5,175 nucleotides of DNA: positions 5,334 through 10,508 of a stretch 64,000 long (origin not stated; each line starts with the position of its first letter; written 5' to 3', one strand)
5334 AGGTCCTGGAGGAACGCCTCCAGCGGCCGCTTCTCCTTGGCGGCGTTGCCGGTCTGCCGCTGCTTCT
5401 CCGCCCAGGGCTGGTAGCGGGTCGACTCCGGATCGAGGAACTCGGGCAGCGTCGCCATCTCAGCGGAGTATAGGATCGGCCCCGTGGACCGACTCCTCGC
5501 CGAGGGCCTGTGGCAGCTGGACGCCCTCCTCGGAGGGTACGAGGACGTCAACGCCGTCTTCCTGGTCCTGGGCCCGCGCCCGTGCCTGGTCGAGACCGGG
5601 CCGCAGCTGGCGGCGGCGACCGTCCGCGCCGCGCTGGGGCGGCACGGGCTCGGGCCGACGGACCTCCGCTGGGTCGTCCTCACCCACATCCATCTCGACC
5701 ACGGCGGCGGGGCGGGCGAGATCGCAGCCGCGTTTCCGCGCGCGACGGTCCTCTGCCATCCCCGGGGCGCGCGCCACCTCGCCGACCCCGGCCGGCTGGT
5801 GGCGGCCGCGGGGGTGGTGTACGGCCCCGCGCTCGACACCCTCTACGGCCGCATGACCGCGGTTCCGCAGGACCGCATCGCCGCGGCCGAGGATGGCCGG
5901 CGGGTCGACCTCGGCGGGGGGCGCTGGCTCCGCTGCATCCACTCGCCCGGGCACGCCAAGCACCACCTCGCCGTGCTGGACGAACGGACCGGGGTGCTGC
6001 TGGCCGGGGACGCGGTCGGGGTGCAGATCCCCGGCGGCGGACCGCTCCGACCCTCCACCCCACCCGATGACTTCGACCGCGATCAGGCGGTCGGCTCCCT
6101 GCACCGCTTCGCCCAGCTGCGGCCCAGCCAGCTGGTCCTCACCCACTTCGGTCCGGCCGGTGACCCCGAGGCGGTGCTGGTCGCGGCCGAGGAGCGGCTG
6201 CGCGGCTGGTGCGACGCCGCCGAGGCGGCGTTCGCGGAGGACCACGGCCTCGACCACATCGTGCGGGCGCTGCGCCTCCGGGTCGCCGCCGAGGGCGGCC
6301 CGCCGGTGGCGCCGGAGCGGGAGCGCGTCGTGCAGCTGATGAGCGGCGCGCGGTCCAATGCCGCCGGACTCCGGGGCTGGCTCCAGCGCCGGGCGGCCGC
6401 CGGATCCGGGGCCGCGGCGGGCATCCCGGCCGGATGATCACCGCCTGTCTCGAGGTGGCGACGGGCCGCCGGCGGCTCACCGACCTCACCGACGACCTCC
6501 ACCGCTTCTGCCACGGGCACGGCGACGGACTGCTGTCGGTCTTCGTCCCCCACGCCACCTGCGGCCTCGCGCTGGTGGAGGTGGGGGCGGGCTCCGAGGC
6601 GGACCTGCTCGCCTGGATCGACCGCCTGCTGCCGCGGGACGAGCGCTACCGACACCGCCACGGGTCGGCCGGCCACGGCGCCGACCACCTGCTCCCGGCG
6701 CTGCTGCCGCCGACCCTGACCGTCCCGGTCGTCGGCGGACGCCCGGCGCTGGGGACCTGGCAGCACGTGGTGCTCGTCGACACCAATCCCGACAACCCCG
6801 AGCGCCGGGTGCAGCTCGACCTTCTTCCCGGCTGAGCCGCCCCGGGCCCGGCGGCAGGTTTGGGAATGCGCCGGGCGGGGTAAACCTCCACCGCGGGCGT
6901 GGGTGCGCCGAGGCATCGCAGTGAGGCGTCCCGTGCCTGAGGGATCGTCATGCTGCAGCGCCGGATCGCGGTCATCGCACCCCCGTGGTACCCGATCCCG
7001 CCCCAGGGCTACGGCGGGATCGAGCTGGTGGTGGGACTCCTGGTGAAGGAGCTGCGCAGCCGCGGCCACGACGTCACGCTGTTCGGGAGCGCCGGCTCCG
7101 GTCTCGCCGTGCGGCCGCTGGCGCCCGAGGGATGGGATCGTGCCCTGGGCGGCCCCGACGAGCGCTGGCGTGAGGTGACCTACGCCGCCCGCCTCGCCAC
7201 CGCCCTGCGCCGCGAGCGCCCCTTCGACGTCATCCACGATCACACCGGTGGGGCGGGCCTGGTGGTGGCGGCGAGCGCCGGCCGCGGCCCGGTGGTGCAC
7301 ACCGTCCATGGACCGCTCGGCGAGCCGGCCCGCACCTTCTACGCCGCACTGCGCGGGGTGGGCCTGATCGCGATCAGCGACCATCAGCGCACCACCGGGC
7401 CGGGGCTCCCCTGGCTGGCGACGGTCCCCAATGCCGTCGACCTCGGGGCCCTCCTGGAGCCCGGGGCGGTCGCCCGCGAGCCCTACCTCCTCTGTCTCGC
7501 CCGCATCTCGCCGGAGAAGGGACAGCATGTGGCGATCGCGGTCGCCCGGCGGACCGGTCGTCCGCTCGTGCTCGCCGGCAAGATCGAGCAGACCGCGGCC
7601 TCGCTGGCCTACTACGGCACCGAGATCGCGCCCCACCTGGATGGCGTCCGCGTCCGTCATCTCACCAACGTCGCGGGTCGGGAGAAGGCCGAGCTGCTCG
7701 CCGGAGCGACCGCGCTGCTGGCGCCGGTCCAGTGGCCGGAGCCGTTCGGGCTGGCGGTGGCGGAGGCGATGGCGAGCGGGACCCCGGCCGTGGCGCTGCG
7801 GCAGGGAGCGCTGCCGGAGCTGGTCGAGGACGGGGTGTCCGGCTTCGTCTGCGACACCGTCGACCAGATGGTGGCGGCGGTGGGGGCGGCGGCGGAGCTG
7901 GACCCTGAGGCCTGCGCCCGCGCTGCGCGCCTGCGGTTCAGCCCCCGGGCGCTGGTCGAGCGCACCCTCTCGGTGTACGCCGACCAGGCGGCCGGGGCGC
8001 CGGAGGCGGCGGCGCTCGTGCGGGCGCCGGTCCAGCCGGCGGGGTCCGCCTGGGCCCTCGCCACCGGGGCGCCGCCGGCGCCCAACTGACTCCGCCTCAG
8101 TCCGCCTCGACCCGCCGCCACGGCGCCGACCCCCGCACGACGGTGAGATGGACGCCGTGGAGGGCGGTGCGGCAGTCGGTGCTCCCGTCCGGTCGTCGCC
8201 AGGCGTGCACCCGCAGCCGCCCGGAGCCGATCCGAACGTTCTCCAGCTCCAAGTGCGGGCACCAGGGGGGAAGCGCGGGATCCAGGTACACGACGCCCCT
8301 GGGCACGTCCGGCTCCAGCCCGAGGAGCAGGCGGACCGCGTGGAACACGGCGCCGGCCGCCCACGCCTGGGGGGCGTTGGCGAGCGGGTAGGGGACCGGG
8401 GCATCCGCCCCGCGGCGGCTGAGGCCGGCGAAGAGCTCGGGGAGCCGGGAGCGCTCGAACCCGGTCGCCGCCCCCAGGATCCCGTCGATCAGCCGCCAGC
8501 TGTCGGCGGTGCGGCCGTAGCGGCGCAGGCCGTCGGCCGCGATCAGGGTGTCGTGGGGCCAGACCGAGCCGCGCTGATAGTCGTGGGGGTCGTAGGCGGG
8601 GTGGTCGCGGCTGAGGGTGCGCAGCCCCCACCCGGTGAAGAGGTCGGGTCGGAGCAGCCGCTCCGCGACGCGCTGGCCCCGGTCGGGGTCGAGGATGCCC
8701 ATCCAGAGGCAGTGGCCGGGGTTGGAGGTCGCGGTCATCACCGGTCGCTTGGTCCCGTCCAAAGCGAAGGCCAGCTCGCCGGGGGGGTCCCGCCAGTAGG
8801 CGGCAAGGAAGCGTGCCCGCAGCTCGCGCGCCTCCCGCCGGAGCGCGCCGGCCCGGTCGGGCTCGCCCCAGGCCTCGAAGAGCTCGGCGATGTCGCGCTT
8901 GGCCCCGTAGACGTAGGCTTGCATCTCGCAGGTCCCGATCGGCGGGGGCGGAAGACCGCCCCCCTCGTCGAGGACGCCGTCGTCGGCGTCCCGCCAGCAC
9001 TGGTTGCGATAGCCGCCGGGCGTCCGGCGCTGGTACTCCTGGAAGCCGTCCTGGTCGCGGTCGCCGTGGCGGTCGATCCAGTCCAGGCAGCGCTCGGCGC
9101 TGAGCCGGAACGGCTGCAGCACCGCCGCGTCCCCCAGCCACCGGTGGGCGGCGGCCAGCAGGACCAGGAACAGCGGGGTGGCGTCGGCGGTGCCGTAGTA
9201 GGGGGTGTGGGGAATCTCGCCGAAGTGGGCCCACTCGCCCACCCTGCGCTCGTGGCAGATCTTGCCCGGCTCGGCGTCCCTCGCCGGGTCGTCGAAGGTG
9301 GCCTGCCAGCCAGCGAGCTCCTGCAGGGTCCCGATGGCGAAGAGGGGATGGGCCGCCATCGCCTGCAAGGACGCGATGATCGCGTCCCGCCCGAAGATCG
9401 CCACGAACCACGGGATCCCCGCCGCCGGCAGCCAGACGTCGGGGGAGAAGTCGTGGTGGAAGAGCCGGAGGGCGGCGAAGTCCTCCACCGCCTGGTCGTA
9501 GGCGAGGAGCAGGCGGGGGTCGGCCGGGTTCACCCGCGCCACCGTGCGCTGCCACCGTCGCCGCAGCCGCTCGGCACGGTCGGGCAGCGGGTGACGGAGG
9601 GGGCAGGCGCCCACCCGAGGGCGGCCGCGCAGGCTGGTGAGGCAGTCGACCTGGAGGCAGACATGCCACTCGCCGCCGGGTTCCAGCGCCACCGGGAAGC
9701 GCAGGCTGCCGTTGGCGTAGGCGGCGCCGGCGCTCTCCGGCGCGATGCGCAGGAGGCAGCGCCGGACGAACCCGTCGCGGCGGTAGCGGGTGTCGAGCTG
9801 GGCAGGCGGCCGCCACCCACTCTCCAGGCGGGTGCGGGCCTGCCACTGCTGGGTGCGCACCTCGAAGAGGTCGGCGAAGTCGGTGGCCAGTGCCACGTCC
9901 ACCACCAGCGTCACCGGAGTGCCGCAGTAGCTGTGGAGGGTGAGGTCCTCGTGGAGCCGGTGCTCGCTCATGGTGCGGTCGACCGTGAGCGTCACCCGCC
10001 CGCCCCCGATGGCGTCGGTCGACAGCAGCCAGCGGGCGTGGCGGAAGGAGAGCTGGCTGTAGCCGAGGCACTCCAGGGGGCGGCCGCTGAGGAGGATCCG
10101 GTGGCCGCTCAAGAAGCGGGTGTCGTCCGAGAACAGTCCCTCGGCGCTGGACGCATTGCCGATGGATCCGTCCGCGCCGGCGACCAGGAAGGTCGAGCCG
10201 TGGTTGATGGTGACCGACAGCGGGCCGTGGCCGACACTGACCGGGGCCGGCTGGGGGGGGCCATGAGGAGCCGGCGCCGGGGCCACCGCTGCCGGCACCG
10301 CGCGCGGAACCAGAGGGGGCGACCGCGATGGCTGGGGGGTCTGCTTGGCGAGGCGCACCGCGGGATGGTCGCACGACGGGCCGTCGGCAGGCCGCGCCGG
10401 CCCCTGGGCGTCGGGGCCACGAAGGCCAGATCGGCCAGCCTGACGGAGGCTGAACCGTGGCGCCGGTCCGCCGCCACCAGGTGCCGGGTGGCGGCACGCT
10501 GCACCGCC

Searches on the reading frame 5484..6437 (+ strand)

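Call 46: search_protein_families(library=pfam, proteins=[window:5484-6437:+], max_evalue=0.00001)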
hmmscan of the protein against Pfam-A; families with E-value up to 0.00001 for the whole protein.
window:5484-6437:+ (317 aa): 1 family
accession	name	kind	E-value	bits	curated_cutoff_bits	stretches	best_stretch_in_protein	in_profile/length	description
PF00753.33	Lactamase_B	-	5.4e-21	75.9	22.7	1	21-221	5-196/196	Metallo-beta-lactamase superfamily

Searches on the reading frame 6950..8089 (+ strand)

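Call 46: search_protein_families(library=pfam, proteins=[window:6950-8089:+], max_evalue=0.00001)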
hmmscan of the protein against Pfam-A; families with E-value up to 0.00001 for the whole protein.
window:6950-8089:+ (379 aa): 5 families
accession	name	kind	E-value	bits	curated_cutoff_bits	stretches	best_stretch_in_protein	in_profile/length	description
PF00534.26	Glycos_transf_1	-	1.1e-19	71.1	26.4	1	175-314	13-154/172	Glycosyl transferases group 1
PF13692.12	Glyco_trans_1_4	-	2.1e-16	60.9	27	1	178-312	2-137/142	Glycosyl transferases group 1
PF13439.12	Glyco_transf_4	-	5.1e-16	59.6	28.5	1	21-128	1-109/170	Glycosyltransferase Family 4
PF13579.12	Glyco_trans_4_4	-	4.6e-12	47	29.7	1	22-132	1-118/158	Glycosyl transferase 4-like domain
PF13524.12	Glyco_trans_1_2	-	9.4e-06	26.1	25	0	199-331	10-130/144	Glycosyl transferase-like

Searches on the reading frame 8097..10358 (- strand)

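Call 46: search_protein_families(library=pfam, proteins=[window:8097-10358:-], max_evalue=0.00001)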
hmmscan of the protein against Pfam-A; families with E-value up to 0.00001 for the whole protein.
window:8097-10358:- (753 aa): 2 families
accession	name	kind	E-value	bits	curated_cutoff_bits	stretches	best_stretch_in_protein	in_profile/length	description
PF14742.11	GDE_N_bis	-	2e-37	129.2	22.1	1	51-235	1-193/194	N-terminal domain of (some) glycogen debranching enzymes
PF22422.2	MGH1-like_GH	-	8.1e-20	72.1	27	1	413-626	115-323/356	Mannosylglycerate hydrolase MGH1-like glycoside hydrolase domain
